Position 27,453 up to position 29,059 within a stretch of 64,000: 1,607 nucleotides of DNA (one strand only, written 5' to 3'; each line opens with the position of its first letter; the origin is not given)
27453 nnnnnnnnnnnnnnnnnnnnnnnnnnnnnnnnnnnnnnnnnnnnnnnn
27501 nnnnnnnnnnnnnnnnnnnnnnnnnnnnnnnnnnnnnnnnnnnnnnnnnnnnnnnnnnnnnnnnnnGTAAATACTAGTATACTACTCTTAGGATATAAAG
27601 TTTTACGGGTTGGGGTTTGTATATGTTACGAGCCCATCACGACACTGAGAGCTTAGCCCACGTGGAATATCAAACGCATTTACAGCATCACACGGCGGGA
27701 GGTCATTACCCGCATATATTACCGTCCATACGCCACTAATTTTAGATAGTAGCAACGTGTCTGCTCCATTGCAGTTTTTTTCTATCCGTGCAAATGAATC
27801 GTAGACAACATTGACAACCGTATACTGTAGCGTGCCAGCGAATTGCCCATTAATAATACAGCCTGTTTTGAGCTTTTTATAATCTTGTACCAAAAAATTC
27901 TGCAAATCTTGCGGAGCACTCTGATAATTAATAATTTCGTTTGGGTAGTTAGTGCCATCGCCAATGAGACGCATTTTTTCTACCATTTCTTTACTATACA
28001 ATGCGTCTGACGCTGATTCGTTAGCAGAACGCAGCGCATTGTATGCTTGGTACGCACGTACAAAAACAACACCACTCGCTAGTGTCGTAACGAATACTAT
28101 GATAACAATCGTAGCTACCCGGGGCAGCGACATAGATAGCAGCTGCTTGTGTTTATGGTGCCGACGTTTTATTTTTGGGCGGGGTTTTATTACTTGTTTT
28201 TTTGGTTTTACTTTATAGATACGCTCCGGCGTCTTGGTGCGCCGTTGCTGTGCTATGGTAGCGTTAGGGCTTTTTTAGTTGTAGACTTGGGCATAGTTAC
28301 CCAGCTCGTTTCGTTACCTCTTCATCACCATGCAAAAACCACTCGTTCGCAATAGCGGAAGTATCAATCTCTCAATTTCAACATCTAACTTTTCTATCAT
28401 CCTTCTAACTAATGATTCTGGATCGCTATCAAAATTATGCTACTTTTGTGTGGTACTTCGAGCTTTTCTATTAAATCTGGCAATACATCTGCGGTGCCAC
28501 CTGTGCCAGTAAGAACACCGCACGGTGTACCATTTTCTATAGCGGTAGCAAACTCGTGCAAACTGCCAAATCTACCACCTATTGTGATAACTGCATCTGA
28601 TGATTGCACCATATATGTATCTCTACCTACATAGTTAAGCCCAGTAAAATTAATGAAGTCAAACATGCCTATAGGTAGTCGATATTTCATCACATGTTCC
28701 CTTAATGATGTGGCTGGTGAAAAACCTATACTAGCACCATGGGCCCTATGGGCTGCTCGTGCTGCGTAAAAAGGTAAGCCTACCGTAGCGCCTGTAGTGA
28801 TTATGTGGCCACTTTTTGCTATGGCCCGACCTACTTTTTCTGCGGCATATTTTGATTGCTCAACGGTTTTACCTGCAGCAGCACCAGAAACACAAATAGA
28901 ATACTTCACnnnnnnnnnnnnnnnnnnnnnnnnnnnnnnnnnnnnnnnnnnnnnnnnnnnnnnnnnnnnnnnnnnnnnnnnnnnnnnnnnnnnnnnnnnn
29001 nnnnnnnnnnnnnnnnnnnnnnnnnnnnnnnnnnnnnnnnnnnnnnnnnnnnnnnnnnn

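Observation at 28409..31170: Coupled three-gene cassette: PfkB kinase, unknown 419-aa protein, LOG/TIGR00725-like protein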

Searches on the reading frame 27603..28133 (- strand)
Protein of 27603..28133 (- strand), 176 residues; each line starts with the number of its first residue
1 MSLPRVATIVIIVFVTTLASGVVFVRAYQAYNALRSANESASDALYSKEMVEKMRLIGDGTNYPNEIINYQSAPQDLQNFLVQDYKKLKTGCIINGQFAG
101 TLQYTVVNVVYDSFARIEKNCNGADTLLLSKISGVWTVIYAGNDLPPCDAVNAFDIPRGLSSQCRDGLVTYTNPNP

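Call 53: search_protein_families(library=ncbifam, proteins=[window:27603-28133:-], max_evalue=0.00001)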
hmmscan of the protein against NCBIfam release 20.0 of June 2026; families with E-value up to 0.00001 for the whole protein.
window:27603-28133:- (176 aa): 0 families

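Call 77: search_protein_families(library=pfam, proteins=[window:27603-28133:-], max_evalue=0.001)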
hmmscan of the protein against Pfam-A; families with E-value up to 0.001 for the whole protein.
window:27603-28133:- (176 aa): 1 family
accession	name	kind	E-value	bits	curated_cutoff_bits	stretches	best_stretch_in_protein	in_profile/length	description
PF07389.17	Pox_B6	-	0.00071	19.8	25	0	18-111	90-181/183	Vaccinia B6 protein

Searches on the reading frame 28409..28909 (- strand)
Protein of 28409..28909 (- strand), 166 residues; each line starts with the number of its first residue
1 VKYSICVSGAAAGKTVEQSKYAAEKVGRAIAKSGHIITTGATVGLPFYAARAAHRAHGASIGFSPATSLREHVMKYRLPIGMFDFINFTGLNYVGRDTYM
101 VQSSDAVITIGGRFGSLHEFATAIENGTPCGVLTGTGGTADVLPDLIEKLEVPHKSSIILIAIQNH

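Call 3: search_protein_families(library=pfam, proteins=[window:28409-28909:-], max_evalue=1)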
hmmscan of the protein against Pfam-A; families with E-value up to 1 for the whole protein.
window:28409-28909:- (166 aa): 5 families
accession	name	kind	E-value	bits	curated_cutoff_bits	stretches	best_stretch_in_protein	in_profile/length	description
PF18306.6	LDcluster4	-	2.4e-28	99.1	26.3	1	2-154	1-138/151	SLOG cluster4 family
PF03641.19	Lysine_decarbox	-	0.003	18.2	27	1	49-124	4-73/131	Possible lysine decarboxylase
PF18171.6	LSDAT_prok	-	0.0078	15.9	25.4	1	104-144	124-164/195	SLOG in TRPM, prokaryote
PF18163.6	LD_cluster2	-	0.14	12.1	25.3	1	100-151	146-205/264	SLOG cluster2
PF02481.21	DNA_processg_A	-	0.32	10.6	29.6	1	17-63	57-103/212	DNA recombination-mediator protein A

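Call 4: search_protein_families(library=ncbifam, proteins=[window:28409-28909:-], max_evalue=1)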
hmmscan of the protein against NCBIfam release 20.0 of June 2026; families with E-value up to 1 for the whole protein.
window:28409-28909:- (166 aa): 4 families
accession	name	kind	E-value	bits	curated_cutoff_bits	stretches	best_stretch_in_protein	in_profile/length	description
TIGR00725.1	TIGR00725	hypoth_equivalog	7.1e-16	58.1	106.9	1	4-145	3-133/159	TIGR00725 family protein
TIGR00730.1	TIGR00730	subfamily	6.4e-09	35.8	96.35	1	4-123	2-116/178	TIGR00730 family Rossman fold protein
NF058542.1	CtkRMPhLog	equivalog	8e-06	25.9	300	1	3-127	2-120/177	cytokinin riboside 5'-monophosphate phosphoribohydrolase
TIGR00732.1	dprA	equivalog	0.064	12.4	191.15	1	17-65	57-105/220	DNA-processing protein DprA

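Call 7: search_protein_families(library=padloc, proteins=[window:28409-28909:-], max_evalue=1)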
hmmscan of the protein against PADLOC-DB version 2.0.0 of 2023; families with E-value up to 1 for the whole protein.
window:28409-28909:- (166 aa): 0 families

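Call 12: search_solved_structures(query=window:28409-28909:-, max_evalue=1, show_alignments=2)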
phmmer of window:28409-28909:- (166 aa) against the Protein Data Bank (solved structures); distinct sequences matched with E-value up to 1: 18.
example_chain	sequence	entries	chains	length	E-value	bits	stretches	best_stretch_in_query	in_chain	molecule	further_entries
1rcu_A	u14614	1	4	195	2.8e-08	37.4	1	14-145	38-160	conserved hypothetical protein VT76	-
6y01_AAA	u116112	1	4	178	3.6e-07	33.8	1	22-133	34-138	p450 cytochrome, putative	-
2iz5_A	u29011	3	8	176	4.1e-05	27.2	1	5-140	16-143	MOCO CARRIER PROTEIN | MOLYBDENUM COFACTOR CARRIER PROTEIN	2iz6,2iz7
5zbj_A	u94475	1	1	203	0.0096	19.5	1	4-120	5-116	Putative cytokinin riboside 5'-monophosphate phosphoribohydrolase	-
6mix_A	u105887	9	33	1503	0.019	18.5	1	108-146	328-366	Transient receptor potential cation channel subfamily M member 2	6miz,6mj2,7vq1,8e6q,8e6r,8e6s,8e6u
6puo_A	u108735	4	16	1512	0.019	18.5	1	108-146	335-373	Transient receptor potential cation channel subfamily M member 2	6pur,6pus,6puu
8e6t_A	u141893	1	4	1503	0.02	18.4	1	108-146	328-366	Transient receptor potential cation channel subfamily M member 2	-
5wq3_A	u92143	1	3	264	0.026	18.1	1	5-121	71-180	Cytokinin riboside 5'-monophosphate phosphoribohydrolase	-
3qua_A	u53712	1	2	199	0.034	17.7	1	3-123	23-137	Putative uncharacterized protein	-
2a33_A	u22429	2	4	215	0.18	15.4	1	5-124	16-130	hypothetical protein | Uncharacterized protein At2g37210/T2N18.3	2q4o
9p8y_A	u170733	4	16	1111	0.34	14.4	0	111-151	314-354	Transient receptor potential cation channel subfamily M member 8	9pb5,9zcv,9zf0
9zcu_A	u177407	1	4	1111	0.34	14.4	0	111-151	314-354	Transient receptor potential cation channel subfamily M member 8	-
1wek_A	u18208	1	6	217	0.34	14.4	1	20-66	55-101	hypothetical protein TT1465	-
8bdc_A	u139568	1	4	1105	0.43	14.1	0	111-151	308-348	Transient receptor potential cation channel subfamily M member 8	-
6k6b_B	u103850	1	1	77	0.48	14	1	52-102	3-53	Protein A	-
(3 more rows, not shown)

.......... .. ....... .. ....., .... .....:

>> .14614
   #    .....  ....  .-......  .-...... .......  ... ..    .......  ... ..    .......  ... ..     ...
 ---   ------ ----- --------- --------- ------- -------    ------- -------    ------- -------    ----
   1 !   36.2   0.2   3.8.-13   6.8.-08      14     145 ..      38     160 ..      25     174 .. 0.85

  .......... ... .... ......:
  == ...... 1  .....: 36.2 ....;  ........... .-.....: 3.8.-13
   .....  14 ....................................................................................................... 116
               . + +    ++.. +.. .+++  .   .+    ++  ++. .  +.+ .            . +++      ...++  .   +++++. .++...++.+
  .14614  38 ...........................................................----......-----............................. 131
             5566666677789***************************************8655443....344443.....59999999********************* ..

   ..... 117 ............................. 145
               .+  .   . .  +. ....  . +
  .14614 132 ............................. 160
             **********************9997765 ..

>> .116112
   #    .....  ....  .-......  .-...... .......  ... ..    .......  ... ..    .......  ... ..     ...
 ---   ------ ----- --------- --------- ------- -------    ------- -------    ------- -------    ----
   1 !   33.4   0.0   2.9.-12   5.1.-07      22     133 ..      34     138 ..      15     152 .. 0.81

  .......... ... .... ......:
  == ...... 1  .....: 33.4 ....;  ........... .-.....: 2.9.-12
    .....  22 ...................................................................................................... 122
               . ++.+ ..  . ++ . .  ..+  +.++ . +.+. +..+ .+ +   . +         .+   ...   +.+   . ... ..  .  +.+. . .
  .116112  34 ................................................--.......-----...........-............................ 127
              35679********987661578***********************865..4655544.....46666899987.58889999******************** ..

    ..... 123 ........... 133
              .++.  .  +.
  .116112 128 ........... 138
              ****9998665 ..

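Call 83: list_cluster_members(proteins=[window:28412-28909:-, window:30187-31170:-, P0001])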
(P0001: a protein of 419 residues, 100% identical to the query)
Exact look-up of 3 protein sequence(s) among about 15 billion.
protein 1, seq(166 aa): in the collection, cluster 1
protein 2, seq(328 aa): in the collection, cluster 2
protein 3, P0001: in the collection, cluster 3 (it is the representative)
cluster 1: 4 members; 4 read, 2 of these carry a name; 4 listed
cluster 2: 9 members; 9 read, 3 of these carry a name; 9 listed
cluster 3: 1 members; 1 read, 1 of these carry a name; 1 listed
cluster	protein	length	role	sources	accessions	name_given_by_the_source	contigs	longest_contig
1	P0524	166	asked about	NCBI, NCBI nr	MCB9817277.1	LOG family protein [Candidatus Nomurabacteria bacterium]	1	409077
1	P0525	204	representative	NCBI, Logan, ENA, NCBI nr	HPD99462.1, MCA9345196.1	hypothetical protein KC871_01070 [Candidatus Saccharibacteria bacterium] | hypothetical protein [Candidatus Saccharibacteria bacterium]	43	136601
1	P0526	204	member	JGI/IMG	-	-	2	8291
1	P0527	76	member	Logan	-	-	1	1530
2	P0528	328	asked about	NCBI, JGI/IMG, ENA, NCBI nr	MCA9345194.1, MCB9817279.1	carbohydrate kinase family protein [Candidatus Saccharibacteria bacterium]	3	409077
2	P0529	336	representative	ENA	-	-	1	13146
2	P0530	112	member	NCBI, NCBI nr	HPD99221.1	MAG TPA: PfkB family carbohydrate kinase, partial [Candidatus Saccharibacteria bacterium] | PfkB family carbohydrate kinase [Candidatus Saccharibacteria bacterium]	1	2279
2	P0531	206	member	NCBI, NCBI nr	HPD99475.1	MAG TPA: PfkB family carbohydrate kinase, partial [Candidatus Saccharibacteria bacterium] | PfkB family carbohydrate kinase [Candidatus Saccharibacteria bacterium]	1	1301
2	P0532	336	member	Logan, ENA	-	-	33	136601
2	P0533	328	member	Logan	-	-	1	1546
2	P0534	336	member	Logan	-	-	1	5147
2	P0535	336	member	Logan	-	-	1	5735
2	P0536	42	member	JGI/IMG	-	-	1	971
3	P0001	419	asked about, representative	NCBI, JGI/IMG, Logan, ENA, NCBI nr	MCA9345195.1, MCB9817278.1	hypothetical protein KC871_01065 [Candidatus Saccharibacteria bacterium] | hypothetical protein [Candidatus Saccharibacteria bacterium]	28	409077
